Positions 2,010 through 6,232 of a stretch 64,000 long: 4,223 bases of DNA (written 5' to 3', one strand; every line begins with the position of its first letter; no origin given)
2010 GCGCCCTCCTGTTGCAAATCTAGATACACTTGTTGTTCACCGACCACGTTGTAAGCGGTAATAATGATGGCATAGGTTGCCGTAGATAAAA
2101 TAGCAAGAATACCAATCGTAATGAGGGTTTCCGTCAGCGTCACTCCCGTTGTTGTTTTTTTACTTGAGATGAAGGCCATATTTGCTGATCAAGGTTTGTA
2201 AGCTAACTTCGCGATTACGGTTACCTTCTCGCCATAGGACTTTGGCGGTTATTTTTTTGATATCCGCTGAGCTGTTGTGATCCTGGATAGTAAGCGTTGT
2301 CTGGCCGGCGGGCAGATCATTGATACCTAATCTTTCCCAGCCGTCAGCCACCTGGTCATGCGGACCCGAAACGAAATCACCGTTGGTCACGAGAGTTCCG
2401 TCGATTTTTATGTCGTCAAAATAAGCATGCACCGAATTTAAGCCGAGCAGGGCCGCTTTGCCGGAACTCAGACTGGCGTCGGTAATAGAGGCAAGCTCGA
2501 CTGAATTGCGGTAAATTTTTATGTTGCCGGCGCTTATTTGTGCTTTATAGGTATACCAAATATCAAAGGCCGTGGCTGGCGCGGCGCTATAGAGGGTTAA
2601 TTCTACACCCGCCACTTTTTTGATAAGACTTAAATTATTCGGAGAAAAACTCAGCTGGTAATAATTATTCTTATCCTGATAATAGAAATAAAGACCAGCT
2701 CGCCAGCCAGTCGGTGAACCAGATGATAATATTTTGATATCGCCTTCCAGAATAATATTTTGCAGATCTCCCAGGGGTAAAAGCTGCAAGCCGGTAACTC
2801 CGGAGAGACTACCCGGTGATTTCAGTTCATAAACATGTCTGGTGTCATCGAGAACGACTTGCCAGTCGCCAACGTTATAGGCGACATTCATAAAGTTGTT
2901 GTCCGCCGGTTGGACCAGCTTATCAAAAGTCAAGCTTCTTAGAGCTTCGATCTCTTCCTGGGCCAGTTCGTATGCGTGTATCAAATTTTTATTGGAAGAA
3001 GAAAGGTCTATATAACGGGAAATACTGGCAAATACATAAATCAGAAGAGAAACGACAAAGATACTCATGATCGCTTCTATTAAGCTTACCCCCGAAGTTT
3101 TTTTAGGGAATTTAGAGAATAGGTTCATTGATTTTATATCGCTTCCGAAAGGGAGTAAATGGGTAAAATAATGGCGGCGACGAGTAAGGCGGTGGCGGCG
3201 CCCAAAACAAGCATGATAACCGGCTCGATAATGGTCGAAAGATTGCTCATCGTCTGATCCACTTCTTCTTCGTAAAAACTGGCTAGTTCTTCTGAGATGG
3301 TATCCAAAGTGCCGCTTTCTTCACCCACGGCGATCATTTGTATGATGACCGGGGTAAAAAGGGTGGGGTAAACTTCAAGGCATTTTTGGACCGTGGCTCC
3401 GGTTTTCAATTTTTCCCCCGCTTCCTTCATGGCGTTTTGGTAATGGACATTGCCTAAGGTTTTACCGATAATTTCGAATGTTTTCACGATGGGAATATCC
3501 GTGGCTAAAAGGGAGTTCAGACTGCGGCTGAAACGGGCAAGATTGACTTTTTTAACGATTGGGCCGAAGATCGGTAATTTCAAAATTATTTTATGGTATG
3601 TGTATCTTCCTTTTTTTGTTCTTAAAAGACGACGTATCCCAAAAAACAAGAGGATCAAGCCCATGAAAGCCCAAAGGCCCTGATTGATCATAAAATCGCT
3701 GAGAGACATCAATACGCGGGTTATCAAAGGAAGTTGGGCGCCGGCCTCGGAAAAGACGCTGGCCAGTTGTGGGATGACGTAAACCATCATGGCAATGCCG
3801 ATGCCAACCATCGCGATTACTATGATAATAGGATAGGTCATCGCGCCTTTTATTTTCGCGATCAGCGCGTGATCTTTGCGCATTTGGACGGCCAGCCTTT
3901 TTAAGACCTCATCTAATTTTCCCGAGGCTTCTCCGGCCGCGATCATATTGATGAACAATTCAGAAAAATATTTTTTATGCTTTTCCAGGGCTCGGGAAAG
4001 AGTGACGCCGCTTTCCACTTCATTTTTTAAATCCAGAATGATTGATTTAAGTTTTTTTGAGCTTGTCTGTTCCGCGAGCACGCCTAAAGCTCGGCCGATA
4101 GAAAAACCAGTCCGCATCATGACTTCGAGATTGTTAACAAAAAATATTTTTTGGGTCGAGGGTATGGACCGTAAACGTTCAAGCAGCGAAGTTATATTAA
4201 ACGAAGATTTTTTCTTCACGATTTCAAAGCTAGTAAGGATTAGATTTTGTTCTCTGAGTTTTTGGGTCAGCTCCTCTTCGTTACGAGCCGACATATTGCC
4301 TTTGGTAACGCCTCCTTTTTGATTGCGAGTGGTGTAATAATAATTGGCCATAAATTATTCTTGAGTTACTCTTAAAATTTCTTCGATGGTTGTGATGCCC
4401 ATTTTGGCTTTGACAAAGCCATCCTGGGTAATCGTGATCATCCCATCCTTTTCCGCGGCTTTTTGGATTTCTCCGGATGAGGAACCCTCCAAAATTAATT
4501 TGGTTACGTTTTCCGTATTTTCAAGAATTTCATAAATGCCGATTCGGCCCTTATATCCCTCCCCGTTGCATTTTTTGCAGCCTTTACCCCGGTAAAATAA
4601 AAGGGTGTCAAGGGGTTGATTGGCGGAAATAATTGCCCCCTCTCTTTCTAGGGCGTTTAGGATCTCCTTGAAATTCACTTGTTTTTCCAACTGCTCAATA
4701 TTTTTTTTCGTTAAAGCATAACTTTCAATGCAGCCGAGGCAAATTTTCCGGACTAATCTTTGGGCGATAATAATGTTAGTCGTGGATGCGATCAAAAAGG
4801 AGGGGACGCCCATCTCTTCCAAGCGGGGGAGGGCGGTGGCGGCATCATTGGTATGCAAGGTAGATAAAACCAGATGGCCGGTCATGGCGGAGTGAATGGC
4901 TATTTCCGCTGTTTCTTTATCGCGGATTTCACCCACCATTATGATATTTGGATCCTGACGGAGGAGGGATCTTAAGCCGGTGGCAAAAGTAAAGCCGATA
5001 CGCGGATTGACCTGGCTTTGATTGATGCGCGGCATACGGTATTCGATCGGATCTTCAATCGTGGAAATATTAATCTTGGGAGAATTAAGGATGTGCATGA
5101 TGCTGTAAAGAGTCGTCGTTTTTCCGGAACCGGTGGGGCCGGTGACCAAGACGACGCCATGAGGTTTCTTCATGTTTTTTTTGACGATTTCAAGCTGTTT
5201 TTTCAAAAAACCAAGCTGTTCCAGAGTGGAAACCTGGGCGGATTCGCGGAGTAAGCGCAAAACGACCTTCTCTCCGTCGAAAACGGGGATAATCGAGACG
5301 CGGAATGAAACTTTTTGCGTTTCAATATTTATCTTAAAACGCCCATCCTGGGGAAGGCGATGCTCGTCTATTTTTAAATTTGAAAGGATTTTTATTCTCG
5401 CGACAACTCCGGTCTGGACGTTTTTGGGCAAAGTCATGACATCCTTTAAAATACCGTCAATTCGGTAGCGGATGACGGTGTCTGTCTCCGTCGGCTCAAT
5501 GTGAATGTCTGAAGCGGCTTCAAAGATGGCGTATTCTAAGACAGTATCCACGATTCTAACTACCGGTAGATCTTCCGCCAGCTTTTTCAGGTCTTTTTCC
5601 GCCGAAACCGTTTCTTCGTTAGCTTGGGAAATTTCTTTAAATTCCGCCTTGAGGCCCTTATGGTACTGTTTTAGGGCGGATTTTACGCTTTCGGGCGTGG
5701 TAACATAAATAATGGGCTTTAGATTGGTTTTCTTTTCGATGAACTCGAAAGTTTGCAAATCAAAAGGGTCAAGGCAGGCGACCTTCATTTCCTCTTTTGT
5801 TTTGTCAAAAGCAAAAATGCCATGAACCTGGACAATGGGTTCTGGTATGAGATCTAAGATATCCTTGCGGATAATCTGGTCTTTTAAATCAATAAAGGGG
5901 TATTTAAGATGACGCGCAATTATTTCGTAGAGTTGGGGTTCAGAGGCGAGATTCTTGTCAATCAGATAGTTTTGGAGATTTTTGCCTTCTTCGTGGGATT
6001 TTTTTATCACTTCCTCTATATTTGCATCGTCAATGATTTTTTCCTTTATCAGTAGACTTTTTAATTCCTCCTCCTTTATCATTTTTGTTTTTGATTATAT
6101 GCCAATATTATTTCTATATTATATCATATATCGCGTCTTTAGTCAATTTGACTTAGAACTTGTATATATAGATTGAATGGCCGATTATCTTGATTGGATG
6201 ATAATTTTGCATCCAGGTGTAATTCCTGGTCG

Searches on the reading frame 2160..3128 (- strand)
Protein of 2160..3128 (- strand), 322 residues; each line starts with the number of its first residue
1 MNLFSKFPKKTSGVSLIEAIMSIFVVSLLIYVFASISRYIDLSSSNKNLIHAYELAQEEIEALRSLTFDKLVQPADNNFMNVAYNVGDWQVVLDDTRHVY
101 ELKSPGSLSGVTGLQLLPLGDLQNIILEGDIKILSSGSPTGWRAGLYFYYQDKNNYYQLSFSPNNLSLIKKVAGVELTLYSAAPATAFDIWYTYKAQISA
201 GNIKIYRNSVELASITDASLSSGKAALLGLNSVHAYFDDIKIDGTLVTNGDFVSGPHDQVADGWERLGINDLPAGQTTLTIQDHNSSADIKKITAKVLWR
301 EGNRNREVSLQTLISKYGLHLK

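Call 16: search_protein_families(library=pfam, proteins=[window:2160-3128:-])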
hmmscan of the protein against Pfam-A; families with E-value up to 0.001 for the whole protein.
window:2160-3128:- (322 aa): 1 family
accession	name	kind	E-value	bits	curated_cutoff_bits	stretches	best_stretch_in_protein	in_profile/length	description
PF06439.18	3keto-disac_hyd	-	0.00097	19.7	26.8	0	121-242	50-186/187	3-keto-disaccharide hydrolase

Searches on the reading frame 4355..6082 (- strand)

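Call 16: search_protein_families(library=pfam, proteins=[window:4355-6082:-])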
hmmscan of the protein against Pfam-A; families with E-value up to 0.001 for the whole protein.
window:4355-6082:- (575 aa): 6 families
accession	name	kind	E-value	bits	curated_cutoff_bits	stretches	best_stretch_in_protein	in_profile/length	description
PF00437.27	T2SSE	-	3.8e-129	431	24.9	1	169-571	3-370/370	Type II/IV secretion system protein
PF05157.20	MshEN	-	1.7e-09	38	23.1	1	60-142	2-85/90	MshEN domain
PF25199.1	nSTAND_NTPase5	-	1.3e-05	25.5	34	1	297-348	32-82/145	Novel STAND NTPase 5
PF13604.12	AAA_30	-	0.00017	21.8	27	1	294-333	4-43/191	AAA domain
PF13555.12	AAA_29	-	0.00038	20.6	27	1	306-336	20-50/61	P-loop containing region of AAA domain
PF20720.3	nSTAND3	-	0.00053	20.2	27.2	0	306-344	15-53/155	Novel STAND NTPase 3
